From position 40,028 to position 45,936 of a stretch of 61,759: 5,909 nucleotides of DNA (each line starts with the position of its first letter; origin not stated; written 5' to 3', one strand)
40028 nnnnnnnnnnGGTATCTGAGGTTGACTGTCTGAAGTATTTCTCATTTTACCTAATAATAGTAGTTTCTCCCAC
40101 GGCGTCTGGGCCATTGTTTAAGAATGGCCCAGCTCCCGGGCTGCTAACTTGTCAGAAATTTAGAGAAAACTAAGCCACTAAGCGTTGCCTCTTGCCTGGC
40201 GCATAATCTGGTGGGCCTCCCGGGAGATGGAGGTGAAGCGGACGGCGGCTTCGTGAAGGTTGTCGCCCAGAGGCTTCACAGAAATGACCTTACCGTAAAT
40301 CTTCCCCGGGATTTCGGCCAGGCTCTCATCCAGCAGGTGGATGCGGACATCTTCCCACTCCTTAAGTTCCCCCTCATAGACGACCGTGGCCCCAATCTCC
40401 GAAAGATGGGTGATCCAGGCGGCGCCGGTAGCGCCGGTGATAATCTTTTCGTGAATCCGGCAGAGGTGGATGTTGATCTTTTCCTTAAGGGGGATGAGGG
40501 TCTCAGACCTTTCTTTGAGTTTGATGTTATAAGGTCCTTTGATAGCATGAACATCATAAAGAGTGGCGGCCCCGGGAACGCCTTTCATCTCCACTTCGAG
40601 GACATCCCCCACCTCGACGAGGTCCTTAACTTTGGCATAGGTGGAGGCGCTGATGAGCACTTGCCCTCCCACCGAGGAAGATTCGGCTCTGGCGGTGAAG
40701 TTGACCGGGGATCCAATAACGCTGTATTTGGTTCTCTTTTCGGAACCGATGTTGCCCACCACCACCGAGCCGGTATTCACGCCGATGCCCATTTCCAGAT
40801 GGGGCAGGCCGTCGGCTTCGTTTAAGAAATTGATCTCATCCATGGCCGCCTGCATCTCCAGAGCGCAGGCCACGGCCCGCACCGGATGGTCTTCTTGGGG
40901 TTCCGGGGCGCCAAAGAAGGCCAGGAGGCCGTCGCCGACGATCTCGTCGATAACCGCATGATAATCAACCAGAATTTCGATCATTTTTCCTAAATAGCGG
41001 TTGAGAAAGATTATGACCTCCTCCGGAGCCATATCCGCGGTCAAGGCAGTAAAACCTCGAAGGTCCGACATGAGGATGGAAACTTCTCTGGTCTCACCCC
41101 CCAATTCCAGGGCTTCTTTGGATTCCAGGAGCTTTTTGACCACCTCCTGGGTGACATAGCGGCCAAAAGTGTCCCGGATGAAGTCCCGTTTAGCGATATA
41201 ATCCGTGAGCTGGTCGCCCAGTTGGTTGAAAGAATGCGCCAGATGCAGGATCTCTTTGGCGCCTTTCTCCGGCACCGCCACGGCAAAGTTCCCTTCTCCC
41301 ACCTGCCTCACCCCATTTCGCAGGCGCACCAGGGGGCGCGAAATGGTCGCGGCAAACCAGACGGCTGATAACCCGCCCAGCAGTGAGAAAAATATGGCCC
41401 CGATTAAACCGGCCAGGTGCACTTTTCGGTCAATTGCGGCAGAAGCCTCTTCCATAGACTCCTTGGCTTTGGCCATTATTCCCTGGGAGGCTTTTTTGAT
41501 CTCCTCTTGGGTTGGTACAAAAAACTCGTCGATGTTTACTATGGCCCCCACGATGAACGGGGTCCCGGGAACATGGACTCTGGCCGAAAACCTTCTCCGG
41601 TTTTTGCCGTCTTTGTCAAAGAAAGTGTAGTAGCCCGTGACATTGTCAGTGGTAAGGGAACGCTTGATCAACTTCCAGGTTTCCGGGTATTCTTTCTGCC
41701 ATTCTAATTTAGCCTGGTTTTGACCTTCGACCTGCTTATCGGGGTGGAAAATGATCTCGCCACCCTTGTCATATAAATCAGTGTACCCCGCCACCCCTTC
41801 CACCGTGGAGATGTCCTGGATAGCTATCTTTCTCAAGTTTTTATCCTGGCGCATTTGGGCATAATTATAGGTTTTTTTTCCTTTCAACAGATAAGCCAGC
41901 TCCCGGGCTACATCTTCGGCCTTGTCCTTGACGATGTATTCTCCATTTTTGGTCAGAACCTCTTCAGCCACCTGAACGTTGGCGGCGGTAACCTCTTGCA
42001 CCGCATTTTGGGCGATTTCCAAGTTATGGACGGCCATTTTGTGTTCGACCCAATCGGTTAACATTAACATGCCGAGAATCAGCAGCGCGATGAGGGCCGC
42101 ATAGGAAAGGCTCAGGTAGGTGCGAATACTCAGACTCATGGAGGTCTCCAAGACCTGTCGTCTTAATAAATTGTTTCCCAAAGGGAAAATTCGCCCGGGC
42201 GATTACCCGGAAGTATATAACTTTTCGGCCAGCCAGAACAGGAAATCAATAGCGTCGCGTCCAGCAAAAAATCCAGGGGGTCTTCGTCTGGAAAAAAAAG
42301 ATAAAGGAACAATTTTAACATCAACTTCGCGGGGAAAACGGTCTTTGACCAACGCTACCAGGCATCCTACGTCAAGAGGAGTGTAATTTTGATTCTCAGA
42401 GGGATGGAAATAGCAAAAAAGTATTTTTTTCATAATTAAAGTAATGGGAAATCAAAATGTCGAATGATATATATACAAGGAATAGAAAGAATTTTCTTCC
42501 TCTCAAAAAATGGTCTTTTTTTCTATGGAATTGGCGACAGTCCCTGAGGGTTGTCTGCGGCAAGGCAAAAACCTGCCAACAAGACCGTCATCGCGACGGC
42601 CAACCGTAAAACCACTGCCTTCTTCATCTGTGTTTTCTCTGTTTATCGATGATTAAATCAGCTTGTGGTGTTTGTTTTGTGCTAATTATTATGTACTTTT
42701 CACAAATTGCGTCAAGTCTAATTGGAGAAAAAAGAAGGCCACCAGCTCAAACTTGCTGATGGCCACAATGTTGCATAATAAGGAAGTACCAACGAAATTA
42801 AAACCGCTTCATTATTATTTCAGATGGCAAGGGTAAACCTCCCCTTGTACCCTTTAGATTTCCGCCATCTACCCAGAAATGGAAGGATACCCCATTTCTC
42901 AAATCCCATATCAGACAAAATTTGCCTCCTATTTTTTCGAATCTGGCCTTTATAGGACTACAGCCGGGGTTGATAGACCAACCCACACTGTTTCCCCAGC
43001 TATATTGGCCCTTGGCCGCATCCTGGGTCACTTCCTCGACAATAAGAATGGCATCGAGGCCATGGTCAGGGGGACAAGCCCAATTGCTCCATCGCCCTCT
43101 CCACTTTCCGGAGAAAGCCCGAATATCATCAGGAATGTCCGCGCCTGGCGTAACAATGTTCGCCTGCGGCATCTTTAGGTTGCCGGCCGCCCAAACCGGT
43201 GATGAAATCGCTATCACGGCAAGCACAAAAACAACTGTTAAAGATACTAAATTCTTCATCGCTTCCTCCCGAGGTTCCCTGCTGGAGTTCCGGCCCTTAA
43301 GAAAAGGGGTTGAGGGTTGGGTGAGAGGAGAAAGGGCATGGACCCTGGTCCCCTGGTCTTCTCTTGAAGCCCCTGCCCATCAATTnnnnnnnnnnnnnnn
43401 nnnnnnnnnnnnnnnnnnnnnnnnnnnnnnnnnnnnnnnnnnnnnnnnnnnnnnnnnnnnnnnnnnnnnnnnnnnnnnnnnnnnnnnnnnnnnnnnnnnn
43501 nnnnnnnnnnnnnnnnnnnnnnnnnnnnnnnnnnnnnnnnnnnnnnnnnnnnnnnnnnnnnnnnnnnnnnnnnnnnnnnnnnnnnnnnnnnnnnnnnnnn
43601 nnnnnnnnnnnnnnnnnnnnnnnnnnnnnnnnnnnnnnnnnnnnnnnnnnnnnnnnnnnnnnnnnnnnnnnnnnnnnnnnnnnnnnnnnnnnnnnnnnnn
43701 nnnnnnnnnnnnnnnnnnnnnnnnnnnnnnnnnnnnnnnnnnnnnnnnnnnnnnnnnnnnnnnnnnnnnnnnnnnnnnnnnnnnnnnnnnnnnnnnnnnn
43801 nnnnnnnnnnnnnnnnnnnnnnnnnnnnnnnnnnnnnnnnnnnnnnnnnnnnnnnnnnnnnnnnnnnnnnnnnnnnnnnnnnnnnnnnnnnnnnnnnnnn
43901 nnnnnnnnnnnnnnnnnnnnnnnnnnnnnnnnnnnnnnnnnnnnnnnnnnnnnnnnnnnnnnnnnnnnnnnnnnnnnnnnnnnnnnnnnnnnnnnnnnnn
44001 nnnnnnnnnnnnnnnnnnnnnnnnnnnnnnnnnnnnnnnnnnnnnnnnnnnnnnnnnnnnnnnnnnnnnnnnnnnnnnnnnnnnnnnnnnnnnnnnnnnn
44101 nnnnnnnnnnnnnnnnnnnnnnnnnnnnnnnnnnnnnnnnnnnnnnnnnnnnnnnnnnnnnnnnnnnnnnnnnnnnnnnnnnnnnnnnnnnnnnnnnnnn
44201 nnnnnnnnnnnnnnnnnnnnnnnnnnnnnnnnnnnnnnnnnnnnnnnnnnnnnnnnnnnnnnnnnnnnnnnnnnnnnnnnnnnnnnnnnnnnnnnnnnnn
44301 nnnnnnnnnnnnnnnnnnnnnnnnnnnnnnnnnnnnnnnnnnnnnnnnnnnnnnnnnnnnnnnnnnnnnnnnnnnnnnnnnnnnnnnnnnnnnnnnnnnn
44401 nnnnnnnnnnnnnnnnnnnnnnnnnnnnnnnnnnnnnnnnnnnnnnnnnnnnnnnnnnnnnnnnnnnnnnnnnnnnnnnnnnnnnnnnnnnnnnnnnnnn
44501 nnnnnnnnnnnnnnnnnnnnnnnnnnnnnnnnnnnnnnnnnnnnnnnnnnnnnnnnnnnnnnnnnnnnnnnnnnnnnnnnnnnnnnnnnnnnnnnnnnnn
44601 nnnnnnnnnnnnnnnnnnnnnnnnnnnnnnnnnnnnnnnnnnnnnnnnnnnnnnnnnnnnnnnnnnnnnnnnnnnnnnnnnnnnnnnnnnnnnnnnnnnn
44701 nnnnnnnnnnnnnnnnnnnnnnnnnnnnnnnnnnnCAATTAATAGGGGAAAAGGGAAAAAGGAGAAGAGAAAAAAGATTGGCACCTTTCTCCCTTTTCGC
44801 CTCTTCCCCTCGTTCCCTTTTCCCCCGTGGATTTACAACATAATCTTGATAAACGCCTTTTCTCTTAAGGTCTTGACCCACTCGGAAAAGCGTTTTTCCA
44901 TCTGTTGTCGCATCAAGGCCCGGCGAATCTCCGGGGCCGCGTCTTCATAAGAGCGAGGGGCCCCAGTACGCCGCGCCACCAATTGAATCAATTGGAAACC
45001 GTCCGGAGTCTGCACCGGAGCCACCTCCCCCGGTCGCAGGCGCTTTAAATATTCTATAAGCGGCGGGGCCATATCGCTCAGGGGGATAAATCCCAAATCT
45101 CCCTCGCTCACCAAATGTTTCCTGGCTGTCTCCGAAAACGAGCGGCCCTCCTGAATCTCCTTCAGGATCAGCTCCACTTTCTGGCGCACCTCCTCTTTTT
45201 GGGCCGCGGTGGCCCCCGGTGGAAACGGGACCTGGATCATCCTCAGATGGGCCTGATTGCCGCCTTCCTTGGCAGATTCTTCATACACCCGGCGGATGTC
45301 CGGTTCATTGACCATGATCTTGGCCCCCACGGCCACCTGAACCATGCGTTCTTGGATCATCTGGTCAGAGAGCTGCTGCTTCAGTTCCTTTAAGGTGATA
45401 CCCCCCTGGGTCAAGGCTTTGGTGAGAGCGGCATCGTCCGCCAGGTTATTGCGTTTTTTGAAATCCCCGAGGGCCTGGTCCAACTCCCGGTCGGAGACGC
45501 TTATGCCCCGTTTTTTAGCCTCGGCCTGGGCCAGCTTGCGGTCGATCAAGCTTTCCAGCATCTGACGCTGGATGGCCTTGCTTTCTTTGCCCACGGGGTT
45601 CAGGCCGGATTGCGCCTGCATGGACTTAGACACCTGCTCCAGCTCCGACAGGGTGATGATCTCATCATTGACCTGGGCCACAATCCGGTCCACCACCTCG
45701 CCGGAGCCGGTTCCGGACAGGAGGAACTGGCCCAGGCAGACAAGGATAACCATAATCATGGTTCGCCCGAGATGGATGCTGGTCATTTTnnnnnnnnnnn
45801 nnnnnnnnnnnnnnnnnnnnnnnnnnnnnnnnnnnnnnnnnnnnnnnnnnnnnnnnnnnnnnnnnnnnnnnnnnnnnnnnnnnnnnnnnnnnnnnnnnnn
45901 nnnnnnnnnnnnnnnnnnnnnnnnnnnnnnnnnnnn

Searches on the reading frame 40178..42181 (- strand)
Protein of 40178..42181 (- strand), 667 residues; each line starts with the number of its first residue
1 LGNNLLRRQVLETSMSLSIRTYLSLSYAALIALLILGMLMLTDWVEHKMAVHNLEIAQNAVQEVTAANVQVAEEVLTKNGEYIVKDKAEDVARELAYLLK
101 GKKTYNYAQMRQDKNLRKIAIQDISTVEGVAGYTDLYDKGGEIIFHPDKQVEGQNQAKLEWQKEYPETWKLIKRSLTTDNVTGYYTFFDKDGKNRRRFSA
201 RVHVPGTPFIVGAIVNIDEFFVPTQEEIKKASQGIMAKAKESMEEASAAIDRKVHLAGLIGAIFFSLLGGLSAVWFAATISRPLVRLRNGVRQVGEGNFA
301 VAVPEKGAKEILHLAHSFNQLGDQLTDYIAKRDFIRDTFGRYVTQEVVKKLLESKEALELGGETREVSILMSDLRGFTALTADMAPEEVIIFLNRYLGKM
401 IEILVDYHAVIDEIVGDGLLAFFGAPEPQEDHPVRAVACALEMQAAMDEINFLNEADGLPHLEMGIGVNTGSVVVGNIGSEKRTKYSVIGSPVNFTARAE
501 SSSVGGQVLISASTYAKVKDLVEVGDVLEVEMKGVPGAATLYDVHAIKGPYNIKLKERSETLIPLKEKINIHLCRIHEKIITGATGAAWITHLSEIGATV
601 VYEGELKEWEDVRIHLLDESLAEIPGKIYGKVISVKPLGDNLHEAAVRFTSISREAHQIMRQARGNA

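Call 3: search_protein_families(library=pfam, proteins=[window:40178-42181:-], max_evalue=0.1)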
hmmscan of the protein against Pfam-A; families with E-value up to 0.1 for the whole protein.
window:40178-42181:- (667 aa): 2 families
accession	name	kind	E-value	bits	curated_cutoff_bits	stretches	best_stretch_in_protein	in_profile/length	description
PF00211.25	Guanylate_cyc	-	4.2e-27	95.4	21.9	1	364-542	6-179/183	Adenylate and Guanylate cyclase catalytic domain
PF00672.30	HAMP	-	4.9e-11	43.2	25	1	275-326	1-52/53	HAMP domain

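Call 46: search_protein_families(library=ncbifam, proteins=[window:40178-42181:-], max_evalue=0.01)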
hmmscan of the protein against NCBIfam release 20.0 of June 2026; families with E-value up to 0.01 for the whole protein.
window:40178-42181:- (667 aa): 14 families
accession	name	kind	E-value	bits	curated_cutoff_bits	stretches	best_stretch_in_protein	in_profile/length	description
NF007004.0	PRK09467.1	equivalog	3.3e-09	36.1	415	1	266-330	166-230/440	two-component system sensor histidine kinase EnvZ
NF045911.1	TCSHisKinNblS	equivalog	1e-08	34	1000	1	217-330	145-255/621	two-component system sensor histidine kinase NblS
TIGR03903.1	TOMM_kin_cyc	equivalog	2.2e-07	29.1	705.75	1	386-523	311-441/1267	TOMM system kinase/cyclase fusion protein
NF033092.0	HK_WalK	equivalog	3e-07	29.4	725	1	241-331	163-252/594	cell wall metabolism sensor histidine kinase WalK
NF012163.2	BaeS_SmeS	equivalog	3.7e-06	26.1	500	1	260-344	168-253/457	sensor histidine kinase efflux regulator BaeS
NF007837.0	PRK10549.1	equivalog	4.6e-06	25.6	603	1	244-337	152-246/466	envelope stress sensor histidine kinase BaeS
NF040691.1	MtrAB_MtrB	equivalog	1.2e-05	24.5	450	1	259-332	191-264/507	MtrAB system histidine kinase MtrB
NF058645.1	MCPCtpMPsAe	equivalog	4.1e-05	22.5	900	1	108-334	70-285/558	methyl-accepting chemotaxis protein CtpM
NF007007.0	PRK09470.1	equivalog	4.6e-05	22.5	486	1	274-331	186-244/463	envelope stress sensor histidine kinase CpxA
NF047496.1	HK_LIC11548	equivalog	6.5e-05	21.9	750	1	262-325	281-344/589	LIC_11548 family sensor histidine kinase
NF038263.1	prot_phos_SiaA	equivalog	0.00018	20.2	700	1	258-329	311-383/658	biofilm regulation protein phosphatase SiaA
NF053592.1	HK_near_YfiR_like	equivalog_domain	0.0013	18.3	194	1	266-321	160-217/223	sensor histidine kinase, YfiR-like protein-associated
NF008312.0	PRK11100.1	equivalog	0.002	17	356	1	236-327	166-252/477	two-component system sensor histidine kinase CreC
NF007423.1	PRK09966.1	equivalog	0.0079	15.1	325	0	258-326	152-222/390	diguanylate cyclase DgcN/YfiN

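Call 71: search_protein_families(library=padloc, proteins=[window:40178-42181:-], max_evalue=0.01)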
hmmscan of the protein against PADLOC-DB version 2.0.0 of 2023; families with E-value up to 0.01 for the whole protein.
window:40178-42181:- (667 aa): 11 families
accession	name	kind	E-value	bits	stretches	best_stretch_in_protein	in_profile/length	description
PDLC00734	PycC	-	1.3e-21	75.2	1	341-519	162-345/374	Pycsar cyclase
PDLC02367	PycC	-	5.2e-14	50.2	1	361-523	38-197/226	-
PDLC02369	PycC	-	8.8e-13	46.4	1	364-520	44-193/248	-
PDLC00763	PycC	-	2.1e-09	35.1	1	366-520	53-209/268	Pycsar cyclase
PDLC02368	PycC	-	6.4e-09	33.7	1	362-494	40-173/234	-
PDLC00765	PycC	-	1.3e-08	32.4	1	369-520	260-414/477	Pycsar cyclase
PDLC02370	PycC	-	2.9e-08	31.5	1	372-478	87-198/340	-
PDLC00766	PycC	-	5e-07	27.4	1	355-526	30-203/232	Pycsar cyclase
PDLC00764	PycC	-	5.3e-06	23.6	1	369-450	97-179/449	Pycsar cyclase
PDLC02366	PycC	-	6.1e-06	23.4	1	415-520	330-435/486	-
PDLC00762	PycC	-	0.0015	15.5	1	392-506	79-195/508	Pycsar cyclase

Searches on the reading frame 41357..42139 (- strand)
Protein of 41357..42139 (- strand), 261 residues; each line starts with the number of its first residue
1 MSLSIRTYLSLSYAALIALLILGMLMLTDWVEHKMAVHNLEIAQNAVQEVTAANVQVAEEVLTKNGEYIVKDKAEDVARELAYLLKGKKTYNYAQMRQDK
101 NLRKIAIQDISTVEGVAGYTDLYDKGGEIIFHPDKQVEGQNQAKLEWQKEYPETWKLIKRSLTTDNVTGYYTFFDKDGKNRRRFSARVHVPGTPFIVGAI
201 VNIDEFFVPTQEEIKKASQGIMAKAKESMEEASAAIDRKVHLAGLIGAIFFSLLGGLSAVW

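Call 66: predict_structure(alignment_id=A3)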
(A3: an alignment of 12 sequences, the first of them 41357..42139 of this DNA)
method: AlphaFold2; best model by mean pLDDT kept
length: 261 residues; sequences in the alignment: 12
mean_pLDDT: 83.0   pTM: 0.65
mean pLDDT of the five models: 83.0, 81.9, 81.1, 79.2, 75.3
residues with pLDDT >= 90: 78; 70-90: 160; 50-70: 22; < 50: 1
segments of 3 or more residues with pLDDT < 50: none
pLDDT, mean of each block of 10 residues (from residue 1): 68 77 79 83 82 81 87 96 87 92 95 87 92 90 66 84 91 79 93 94 81 79 79 76 73 70 50
secondary structure, 60 per line:
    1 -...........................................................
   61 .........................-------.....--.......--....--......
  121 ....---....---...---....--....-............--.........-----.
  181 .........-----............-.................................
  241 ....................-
elements in order: H2-85 H93-97 H100-106 E109-112 E115-124 E128-131 H147-150 H152-163 E166-174 E180-189 E195-202 H203-206 H208-260

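Call 69: fold_search(model_id=the predicted structure, library=pdb)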
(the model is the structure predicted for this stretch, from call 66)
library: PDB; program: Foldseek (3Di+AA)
matches with E <= 10: 1365; with E <= 0.001: 54
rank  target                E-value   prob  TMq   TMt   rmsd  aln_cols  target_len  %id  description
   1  9a5d_A                3.2e-06  1.00  0.51  0.24   5.6       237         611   10  Integrative model of WALK-YYCH by crosslinking MS and deep learning (released 2024-09-18)
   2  9heh                  1.6e-05  1.00  0.26  0.24   3.7        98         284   22  Structure of the ligand binding domain of the chemoreceptor MkcA (DSOMK10_RS0100305) of Dickeya solani MK10 in complex w (released 2025-08-06)
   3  2qhk                  2.2e-05  1.00  0.35  0.54   5.8       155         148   17  Crystal structure of methyl-accepting chemotaxis protein from Vibrio parahaemolyticus RIMD 2210633 (released 2007-08-21)
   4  3ub9_B                2.7e-05  1.00  0.47  0.69   4.3       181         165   14  Periplasmic portion of the Helicobacter pylori chemoreceptor TlpB with hydroxyurea bound (released 2012-06-27)
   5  3ub8_B                2.7e-05  1.00  0.36  0.53   6.3       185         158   14  Periplasmic portion of the Helicobacter pylori chemoreceptor TlpB with formamide bound (released 2012-06-27)
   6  3ub7_B                4.4e-05  1.00  0.36  0.52   6.3       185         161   14  Periplasmic portion of the Helicobacter pylori chemoreceptor TlpB with acetamide bound (released 2012-06-27)
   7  3ub9_A                4.4e-05  1.00  0.32  0.46   8.3       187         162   16  Periplasmic portion of the Helicobacter pylori chemoreceptor TlpB with hydroxyurea bound (released 2012-06-27)
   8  4exo                  5.0e-05  1.00  0.38  0.60   5.0       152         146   20  Revised, rerefined crystal structure of PDB entry 2QHK, methyl accepting chemotaxis protein (released 2012-05-30)
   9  3ub7_A                5.0e-05  1.00  0.32  0.46   8.3       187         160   16  Periplasmic portion of the Helicobacter pylori chemoreceptor TlpB with acetamide bound (released 2012-06-27)
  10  3ub8_A                6.0e-05  1.00  0.33  0.51   8.2       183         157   15  Periplasmic portion of the Helicobacter pylori chemoreceptor TlpB with formamide bound (released 2012-06-27)
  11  6ior_A                6.8e-05  0.99  0.24  0.26  14.4       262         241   12  The ligand binding domain of Mlp24 with asparagine (released 2019-03-20)
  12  3ub6_A                7.3e-05  1.00  0.32  0.46   8.3       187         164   16  Periplasmic portion of the Helicobacter pylori chemoreceptor TlpB with urea bound (released 2012-06-27)
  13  6ior_C                1.4e-04  1.00  0.27  0.29   4.9       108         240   19  The ligand binding domain of Mlp24 with asparagine (released 2019-03-20)
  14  6mkt                  1.4e-04  1.00  0.28  0.52   7.3       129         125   14  Photoactive Yellow Protein with 3-chlorotyrosine substituted at position 42 (released 2019-05-29)
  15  4k08                  1.9e-04  1.00  0.33  0.54   7.0       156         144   15  Periplasmic sensor domain of chemotaxis protein, Adeh_3718 (released 2013-07-17)
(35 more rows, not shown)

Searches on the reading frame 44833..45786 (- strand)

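Call 26: search_protein_families(library=pfam, proteins=[window:44833-45786:-], max_evalue=0.001)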
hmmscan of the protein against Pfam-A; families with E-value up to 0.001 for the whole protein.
window:44833-45786:- (317 aa): 6 families
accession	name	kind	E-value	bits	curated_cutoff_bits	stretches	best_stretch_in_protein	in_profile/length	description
PF13624.11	SurA_N_3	-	1.2e-18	67.9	27.2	1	10-148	15-161/162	SurA-like N-terminal domain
PF09312.16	SurA_N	-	2.5e-16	60.3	30.8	1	32-147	1-116/118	SurA N-terminal domain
PF13623.11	SurA_N_2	-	1.3e-12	48.2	28.5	1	10-107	12-120/145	SurA-like N-terminal domain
PF00639.27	Rotamase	-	1.7e-09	39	21.7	1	187-269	5-95/97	PPIC-type PPIASE domain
PF13616.12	Rotamase_3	-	6.3e-09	36.8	22.5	1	173-271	10-114/116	PPIC-type PPIASE domain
PF13145.12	Rotamase_2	-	2.4e-08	35.3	27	1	159-284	1-120/121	PPIC-type PPIASE domain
